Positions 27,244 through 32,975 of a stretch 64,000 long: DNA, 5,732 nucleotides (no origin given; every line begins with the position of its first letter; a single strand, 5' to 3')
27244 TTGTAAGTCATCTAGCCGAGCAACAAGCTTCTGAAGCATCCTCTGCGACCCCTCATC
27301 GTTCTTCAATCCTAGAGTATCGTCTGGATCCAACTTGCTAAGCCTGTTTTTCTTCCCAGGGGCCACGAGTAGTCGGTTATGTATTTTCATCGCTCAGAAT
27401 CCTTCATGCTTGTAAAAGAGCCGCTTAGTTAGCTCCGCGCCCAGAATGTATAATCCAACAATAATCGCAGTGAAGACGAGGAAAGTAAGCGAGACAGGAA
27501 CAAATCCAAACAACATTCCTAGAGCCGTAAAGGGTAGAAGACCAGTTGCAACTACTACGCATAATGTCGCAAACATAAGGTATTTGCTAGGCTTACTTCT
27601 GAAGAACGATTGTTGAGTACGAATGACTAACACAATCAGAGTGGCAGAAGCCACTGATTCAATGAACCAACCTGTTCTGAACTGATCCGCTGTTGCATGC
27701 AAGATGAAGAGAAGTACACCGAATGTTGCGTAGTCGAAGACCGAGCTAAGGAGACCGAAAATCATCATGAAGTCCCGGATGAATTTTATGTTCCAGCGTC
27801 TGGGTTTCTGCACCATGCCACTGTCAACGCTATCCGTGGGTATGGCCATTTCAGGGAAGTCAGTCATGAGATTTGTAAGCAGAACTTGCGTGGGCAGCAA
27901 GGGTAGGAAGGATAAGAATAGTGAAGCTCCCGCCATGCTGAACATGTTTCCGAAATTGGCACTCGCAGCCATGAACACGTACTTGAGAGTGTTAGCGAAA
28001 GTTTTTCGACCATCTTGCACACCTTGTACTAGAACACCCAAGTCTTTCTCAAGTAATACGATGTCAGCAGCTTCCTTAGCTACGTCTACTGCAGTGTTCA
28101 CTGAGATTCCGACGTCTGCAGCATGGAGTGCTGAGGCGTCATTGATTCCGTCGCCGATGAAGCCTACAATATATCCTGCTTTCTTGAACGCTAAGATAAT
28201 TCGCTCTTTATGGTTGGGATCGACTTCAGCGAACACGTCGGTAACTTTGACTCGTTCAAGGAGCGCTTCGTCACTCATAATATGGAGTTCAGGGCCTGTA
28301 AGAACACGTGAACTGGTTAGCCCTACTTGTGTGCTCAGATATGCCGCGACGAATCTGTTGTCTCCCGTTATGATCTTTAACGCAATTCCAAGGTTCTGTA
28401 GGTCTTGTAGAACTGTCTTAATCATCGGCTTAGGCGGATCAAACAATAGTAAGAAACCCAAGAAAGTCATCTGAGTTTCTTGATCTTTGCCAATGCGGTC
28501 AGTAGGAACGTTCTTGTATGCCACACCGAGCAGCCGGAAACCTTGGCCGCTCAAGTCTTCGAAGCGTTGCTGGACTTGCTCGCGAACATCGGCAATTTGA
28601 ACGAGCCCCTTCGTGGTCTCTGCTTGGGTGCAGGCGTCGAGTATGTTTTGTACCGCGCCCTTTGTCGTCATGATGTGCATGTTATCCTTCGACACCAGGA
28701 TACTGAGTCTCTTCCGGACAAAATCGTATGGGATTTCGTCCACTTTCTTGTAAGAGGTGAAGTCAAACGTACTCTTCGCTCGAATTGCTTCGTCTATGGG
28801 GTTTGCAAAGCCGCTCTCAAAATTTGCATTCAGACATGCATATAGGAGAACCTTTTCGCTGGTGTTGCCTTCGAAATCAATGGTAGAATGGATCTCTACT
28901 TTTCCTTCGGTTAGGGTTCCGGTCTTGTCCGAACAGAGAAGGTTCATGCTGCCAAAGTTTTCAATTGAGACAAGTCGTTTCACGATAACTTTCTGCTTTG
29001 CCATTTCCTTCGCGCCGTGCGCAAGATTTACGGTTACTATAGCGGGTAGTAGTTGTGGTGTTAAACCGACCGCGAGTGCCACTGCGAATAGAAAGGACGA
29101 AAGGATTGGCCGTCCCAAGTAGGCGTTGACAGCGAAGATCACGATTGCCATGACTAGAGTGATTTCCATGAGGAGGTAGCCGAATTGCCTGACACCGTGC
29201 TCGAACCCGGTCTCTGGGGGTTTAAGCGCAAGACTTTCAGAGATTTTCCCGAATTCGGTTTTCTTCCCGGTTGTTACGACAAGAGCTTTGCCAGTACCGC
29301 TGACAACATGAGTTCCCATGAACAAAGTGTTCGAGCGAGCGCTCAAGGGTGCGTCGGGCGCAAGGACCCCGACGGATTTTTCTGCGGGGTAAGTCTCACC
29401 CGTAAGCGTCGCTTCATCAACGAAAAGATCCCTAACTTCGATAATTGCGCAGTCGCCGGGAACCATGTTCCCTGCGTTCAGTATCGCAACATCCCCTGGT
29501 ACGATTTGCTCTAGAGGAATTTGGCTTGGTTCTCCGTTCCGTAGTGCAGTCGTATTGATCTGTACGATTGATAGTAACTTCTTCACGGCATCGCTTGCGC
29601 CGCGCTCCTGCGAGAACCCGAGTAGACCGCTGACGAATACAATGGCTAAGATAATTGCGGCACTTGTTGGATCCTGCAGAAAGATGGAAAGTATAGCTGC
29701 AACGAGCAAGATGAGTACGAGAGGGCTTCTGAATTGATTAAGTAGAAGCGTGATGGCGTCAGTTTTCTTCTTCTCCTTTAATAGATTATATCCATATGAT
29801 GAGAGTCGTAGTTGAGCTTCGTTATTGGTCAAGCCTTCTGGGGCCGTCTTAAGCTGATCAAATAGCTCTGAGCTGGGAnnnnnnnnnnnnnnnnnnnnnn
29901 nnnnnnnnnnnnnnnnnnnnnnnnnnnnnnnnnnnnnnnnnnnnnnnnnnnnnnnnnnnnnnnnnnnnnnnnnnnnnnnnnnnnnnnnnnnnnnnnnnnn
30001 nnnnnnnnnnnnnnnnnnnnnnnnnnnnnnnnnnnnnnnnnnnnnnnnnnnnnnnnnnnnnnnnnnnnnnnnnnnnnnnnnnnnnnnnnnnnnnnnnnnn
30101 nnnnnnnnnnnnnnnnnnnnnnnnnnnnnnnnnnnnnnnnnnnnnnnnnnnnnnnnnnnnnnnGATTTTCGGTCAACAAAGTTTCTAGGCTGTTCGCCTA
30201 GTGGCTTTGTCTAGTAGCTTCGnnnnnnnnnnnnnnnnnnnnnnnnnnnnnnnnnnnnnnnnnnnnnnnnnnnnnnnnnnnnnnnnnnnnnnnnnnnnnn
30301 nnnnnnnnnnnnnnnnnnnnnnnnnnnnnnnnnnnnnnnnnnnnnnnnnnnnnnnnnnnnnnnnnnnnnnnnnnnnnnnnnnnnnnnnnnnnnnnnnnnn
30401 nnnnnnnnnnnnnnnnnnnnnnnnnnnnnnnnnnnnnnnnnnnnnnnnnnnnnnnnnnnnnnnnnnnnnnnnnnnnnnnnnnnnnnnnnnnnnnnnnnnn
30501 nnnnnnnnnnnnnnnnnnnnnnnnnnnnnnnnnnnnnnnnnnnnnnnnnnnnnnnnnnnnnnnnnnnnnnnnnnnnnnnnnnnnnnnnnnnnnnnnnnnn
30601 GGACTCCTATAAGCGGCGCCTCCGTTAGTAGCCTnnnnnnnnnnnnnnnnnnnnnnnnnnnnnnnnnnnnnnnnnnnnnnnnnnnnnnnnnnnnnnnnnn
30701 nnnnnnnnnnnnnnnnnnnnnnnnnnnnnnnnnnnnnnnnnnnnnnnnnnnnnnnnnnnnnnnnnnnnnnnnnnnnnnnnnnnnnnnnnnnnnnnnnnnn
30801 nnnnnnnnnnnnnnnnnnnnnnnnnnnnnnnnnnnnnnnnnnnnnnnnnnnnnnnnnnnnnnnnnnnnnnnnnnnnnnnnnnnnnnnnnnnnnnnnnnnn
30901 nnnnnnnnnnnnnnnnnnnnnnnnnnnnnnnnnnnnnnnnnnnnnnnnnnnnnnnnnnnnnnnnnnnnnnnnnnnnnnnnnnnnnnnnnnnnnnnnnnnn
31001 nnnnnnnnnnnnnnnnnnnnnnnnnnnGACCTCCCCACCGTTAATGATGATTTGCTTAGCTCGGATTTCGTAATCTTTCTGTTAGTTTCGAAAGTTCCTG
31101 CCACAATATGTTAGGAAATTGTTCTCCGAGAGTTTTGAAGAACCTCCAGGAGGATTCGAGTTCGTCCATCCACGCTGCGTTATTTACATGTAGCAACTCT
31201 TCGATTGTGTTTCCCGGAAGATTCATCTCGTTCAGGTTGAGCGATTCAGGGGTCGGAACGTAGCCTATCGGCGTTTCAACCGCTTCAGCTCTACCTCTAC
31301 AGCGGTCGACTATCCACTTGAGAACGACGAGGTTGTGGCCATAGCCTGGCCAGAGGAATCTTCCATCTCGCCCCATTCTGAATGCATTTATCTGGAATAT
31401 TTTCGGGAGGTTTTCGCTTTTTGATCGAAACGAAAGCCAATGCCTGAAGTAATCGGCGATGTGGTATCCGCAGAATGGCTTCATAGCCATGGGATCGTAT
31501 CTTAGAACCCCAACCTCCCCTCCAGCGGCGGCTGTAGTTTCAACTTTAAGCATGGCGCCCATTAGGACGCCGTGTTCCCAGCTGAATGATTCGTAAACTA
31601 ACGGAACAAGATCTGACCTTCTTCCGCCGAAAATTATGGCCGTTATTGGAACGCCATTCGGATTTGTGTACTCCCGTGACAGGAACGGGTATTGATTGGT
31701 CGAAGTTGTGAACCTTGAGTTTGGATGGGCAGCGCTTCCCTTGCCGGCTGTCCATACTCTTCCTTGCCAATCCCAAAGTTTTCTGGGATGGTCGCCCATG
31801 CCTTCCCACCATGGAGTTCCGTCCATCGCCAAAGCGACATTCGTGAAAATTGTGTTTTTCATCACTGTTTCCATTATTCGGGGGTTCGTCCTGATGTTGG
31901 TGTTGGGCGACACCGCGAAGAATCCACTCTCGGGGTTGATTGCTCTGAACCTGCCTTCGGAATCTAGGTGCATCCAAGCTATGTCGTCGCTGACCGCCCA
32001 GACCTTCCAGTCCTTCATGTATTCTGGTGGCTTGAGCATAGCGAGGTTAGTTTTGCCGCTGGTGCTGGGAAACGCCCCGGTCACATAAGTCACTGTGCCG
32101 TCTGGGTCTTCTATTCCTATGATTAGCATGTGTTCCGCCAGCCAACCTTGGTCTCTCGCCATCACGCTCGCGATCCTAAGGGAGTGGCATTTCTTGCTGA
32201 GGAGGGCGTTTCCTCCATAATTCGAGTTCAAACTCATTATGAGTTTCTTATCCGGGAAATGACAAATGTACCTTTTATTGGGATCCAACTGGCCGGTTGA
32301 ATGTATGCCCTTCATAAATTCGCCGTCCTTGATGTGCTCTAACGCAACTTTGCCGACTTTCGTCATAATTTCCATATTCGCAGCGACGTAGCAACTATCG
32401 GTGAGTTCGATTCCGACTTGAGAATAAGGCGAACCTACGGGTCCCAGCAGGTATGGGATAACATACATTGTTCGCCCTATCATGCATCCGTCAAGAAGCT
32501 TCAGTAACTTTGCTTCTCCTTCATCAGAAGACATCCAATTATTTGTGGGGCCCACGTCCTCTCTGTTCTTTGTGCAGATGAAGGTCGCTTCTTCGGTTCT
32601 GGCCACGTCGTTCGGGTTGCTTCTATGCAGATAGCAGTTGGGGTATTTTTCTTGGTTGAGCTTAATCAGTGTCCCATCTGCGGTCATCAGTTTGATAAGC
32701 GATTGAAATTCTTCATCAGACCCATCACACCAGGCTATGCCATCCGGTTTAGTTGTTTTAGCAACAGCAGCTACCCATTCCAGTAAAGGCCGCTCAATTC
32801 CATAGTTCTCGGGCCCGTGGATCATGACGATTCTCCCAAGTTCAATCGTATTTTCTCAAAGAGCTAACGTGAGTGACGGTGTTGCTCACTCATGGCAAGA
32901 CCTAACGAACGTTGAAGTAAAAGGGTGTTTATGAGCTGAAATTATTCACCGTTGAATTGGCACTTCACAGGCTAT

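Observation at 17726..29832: Twelve-kb co-directional polyphosphate island in an archaeal context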

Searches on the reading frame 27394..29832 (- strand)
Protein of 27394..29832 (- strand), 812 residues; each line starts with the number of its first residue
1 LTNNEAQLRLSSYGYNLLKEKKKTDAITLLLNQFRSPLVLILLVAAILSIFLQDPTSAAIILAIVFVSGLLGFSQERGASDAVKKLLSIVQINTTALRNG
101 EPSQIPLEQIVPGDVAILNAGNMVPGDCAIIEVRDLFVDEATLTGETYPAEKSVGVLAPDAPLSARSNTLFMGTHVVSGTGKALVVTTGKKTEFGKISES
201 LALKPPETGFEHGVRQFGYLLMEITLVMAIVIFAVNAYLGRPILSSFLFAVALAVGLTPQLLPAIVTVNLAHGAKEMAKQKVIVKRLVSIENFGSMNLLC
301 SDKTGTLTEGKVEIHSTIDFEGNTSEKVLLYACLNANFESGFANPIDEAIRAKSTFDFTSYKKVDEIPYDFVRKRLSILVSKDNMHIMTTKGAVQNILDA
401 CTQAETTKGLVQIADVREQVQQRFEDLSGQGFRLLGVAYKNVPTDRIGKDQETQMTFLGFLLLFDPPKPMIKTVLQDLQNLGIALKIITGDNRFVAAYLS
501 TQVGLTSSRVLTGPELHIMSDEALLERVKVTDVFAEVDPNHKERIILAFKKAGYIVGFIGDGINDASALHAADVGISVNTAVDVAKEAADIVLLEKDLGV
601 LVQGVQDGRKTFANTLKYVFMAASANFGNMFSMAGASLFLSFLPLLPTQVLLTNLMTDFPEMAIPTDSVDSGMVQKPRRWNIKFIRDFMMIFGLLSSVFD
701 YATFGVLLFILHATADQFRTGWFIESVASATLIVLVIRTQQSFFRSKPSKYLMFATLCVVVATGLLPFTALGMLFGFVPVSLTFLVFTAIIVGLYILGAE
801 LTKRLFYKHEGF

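Call 3: search_protein_families(library=pfam, proteins=[window:27394-29832:-], max_evalue=0.01)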
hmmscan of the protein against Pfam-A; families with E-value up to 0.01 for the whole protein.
window:27394-29832:- (812 aa): 6 families
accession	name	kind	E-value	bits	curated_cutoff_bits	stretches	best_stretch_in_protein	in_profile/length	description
PF00122.25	E1-E2_ATPase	-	3.7e-43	147.6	28.1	1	92-280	5-181/181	E1-E2 ATPase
PF00689.26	Cation_ATPase_C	-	6e-21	75.4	27.3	1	642-805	1-175/175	Cation transporting ATPase, C-terminus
PF00702.32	Hydrolase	-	1.3e-14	55.5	26.4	1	297-573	2-191/191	haloacid dehalogenase-like hydrolase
PF00690.31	Cation_ATPase_N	-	4.1e-13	49.2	20.4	1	2-49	22-69/69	Cation transporter/ATPase, N-terminus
PF13246.12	Cation_ATPase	-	2.9e-08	34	21.7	1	313-403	12-90/91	Cation transport ATPase (P-type)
PF08282.18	Hydrolase_3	-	0.0015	18.7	20.9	1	558-596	208-246/255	haloacid dehalogenase-like hydrolase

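Call 19: search_protein_families(library=ncbifam, proteins=[window:27394-29832:-], max_evalue=0.001)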
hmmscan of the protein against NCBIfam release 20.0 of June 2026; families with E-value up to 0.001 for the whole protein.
window:27394-29832:- (812 aa): 23 families
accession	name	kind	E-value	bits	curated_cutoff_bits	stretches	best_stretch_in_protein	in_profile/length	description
TIGR01524.1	ATPase-IIIB_Mg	equivalog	1.4e-232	774.2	610.75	1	2-808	35-862/867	magnesium-translocating P-type ATPase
NF011702.0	PRK15122.1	subfamily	3.3e-215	716.9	975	1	2-808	51-901/907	magnesium-translocating P-type ATPase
TIGR01647.1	ATPase-IIIA_H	equivalog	6.2e-142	474.4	615.5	1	2-762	3-748/755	plasma-membrane proton-efflux P-type ATPase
TIGR01522.1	ATPase-IIA2_Ca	equivalog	4.7e-122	408.4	798.3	1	3-694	27-731/854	calcium-transporting P-type ATPase, PMR1-type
TIGR01116.1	ATPase-IIA1_Ca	equivalog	1.6e-103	347.4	703.4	2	31-315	2-284/799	calcium-translocating P-type ATPase, SERCA-type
TIGR01523.1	ATPase-IID_K-Na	equivalog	8.1e-84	281.9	645.05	3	360-710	482-860/997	potassium/sodium efflux P-type ATPase, fungal-type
TIGR01517.1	ATPase-IIB_Ca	equivalog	6.2e-76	256.3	507.05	1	3-776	58-850/882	calcium-translocating P-type ATPase, PMCA-type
TIGR01106.1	ATPase-IIC_X-K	subfamily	8.8e-73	245.6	946.1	3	10-314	46-362/997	Na,H/K antiporter P-type ATPase subunit alpha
TIGR01494.1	ATPase_P-type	subfamily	1.3e-71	241.5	62.3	3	184-505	101-365/478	HAD-IC family P-type ATPase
TIGR01525.1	ATPase-IB_hvy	subfamily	5.2e-65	220.4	346.25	2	41-508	4-428/560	heavy metal translocating P-type ATPase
TIGR01657.1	P-ATPase-V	hypoth_equivalog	1.1e-62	211.9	618.25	3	3-324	142-476/1055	ATP13A2 family polyamine export P-type ATPase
TIGR01512.1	ATPase-IB2_Cd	subfamily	3.7e-43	147.9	313.5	2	41-317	4-255/494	cadmium family heavy metal-translocating P-type ATPase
TIGR01511.1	ATPase-IB1_Cu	subfamily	1.1e-42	146.7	397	3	57-375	45-332/542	copper-translocating P-type ATPase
NF008262.1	PRK11033.1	equivalog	4e-32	111.5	1005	1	42-621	182-687/731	zinc/cadmium/mercury/lead-transporting ATPase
TIGR01497.1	kdpB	equivalog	2.6e-29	101.8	527.9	2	96-507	110-487/675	potassium-transporting ATPase subunit KdpB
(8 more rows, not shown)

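Call 33: search_solved_structures(query=window:27394-29832:-, max_evalue=1e-30, show_alignments=1)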
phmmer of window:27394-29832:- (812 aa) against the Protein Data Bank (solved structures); distinct sequences matched with E-value up to 1e-30: 73 (the best 60 are shown).
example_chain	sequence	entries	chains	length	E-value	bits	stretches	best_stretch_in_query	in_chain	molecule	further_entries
8uy7_A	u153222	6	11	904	9.1e-188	629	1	12-809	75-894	Magnesium-transporting ATPase, P-type 1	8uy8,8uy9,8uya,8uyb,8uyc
9zlk_A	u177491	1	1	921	1.1e-170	572.6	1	5-808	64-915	Magnesium-transporting ATPase, P-type 1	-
9byb_A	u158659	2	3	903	1.1e-167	562.6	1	5-808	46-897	Magnesium-transporting ATPase, P-type 1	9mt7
9ejn_A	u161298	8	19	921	1.2e-167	562.5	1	5-808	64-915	Magnesium-transporting ATPase, P-type 1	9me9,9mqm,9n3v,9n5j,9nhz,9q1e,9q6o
9euq_A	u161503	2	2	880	1.5e-93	317.6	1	2-744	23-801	Calcium-transporting ATPase lmo0841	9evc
6zhf_A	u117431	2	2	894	1.5e-93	317.5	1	2-744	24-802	Calcium-transporting ATPase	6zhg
8iww_A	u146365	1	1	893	8.5e-92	311.8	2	14-318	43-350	Calcium-transporting ATPase type 2C member 1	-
8iwp_A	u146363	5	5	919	8.9e-92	311.7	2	14-318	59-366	Calcium-transporting ATPase type 2C member 1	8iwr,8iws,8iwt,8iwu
7yag_A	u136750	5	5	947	1e-91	311.5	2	14-318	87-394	Calcium-transporting ATPase type 2C member 1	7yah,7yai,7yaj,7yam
6zhh_A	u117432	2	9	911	2.2e-91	310.4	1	2-744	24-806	Calcium-transporting ATPase | Calcium-transporting ATPase lmo0841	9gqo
7vh5_A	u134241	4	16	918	1.4e-76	261.4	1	2-769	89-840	Plasma membrane ATPase 1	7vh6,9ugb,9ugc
9n10_A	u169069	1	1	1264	5.1e-74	253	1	5-318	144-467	Non-SERCA-type Ca2+ -transporting P-ATPase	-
1mhs_A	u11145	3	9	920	5.7e-74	252.8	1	2-707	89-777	Plasma Membrane ATPase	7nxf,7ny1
4nab_A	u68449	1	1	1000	3.5e-71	243.6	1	2-314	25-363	Sarcoplasmic/endoplasmic reticulum calcium ATPase 1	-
5zmw_A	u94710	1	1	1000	3.5e-71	243.6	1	2-314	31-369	Sarcoplasmic/endoplasmic reticulum calcium ATPase 1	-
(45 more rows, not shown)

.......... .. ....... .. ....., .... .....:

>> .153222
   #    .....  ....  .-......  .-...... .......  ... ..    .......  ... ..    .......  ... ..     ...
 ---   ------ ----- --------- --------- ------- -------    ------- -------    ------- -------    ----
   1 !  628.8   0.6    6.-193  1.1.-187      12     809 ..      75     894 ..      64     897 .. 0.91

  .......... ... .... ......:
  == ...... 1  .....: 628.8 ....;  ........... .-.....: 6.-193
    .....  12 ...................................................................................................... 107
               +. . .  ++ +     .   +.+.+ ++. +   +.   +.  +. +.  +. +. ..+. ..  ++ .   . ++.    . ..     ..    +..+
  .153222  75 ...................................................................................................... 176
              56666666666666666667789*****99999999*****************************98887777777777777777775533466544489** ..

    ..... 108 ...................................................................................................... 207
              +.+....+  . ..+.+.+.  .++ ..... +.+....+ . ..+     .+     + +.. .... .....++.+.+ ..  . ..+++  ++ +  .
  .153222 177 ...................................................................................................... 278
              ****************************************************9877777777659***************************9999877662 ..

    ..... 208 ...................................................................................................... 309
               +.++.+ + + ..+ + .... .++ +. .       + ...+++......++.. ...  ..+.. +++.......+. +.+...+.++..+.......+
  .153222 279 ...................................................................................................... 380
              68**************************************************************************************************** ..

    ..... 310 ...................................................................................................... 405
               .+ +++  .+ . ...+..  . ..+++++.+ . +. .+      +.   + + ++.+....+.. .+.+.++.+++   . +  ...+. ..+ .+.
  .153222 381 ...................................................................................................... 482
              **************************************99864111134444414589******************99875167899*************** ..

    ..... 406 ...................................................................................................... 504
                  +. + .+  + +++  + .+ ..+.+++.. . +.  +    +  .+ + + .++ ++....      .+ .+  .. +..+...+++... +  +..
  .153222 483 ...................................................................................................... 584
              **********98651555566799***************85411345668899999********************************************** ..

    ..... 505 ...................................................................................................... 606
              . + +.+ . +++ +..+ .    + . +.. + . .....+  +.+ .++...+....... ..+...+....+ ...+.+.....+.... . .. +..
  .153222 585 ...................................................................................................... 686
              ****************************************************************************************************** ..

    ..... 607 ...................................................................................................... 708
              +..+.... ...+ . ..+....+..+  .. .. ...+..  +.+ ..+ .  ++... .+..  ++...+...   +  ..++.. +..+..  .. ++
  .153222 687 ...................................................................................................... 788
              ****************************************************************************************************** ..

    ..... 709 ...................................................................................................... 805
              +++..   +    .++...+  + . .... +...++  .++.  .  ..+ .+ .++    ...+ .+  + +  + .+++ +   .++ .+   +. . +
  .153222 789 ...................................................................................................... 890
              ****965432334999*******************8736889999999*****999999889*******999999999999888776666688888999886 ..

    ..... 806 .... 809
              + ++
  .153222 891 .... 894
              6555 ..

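Call 52: find_related_loci(query=window:27394-29832:-, collection=metagenome_contigs, flank=8000)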
Query window:27394-29832:- (812 aa) in metagenome_contigs; peptide patterns used: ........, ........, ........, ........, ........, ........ (x = any residue, [..] = any of these).
600 stretches matched a pattern (row limit reached: there are more); 583 encode a relative of the query (tblastn E <= 1e-3); the best 80 are kept; 80 distinct loci.
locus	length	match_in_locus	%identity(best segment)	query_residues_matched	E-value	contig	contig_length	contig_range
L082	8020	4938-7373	88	1-812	0e+0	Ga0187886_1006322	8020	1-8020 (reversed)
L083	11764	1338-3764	68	1-807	0e+0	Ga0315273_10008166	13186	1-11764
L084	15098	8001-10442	68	1-812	0e+0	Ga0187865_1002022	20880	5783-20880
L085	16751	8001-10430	66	1-808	0e+0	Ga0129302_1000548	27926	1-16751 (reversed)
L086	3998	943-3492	64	1-812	0e+0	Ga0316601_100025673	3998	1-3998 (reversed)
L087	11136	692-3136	67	1-812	0e+0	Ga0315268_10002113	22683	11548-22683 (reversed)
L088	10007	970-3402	66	1-809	0e+0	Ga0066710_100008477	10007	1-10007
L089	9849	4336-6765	66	1-808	0e+0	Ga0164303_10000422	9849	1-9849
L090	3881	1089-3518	65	1-808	0e+0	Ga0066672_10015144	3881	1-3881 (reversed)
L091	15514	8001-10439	65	1-812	0e+0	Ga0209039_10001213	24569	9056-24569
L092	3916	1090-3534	66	1-812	0e+0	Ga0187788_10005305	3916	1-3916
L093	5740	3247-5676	65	1-808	0e+0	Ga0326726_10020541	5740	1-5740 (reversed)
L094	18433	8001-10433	65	1-809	0e+0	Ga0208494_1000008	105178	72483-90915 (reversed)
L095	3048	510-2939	66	1-808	0e+0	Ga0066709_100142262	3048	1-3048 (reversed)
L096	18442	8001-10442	66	1-812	0e+0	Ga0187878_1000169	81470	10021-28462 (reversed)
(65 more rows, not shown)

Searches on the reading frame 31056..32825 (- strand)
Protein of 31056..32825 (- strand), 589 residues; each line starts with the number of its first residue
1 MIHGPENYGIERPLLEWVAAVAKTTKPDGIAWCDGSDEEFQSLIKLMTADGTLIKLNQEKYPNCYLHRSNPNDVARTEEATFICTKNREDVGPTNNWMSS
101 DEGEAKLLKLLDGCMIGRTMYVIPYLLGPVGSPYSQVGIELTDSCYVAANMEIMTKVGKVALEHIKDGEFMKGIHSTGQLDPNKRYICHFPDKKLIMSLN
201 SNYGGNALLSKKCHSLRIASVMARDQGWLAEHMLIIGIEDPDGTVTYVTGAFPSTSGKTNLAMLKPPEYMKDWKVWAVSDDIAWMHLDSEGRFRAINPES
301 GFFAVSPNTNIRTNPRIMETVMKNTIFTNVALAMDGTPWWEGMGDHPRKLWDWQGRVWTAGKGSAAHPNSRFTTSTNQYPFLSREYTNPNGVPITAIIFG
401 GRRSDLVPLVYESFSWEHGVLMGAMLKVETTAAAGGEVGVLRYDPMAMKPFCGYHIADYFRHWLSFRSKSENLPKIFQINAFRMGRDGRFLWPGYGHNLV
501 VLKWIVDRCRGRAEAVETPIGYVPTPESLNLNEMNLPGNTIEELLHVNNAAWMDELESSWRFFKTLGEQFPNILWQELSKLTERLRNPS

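Call 7: search_protein_families(library=pfam, proteins=[window:31056-32825:-], max_evalue=0.001)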
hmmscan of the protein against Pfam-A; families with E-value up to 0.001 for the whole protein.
window:31056-32825:- (589 aa): 2 families
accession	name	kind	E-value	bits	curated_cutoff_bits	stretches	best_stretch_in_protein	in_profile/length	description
PF00821.23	PEPCK_GTP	-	1e-148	495.3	23.8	1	228-584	1-357/357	Phosphoenolpyruvate carboxykinase C-terminal P-loop domain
PF17297.7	PEPCK_N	-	4.2e-86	288.5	23.8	1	16-224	1-218/218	Phosphoenolpyruvate carboxykinase N-terminal domain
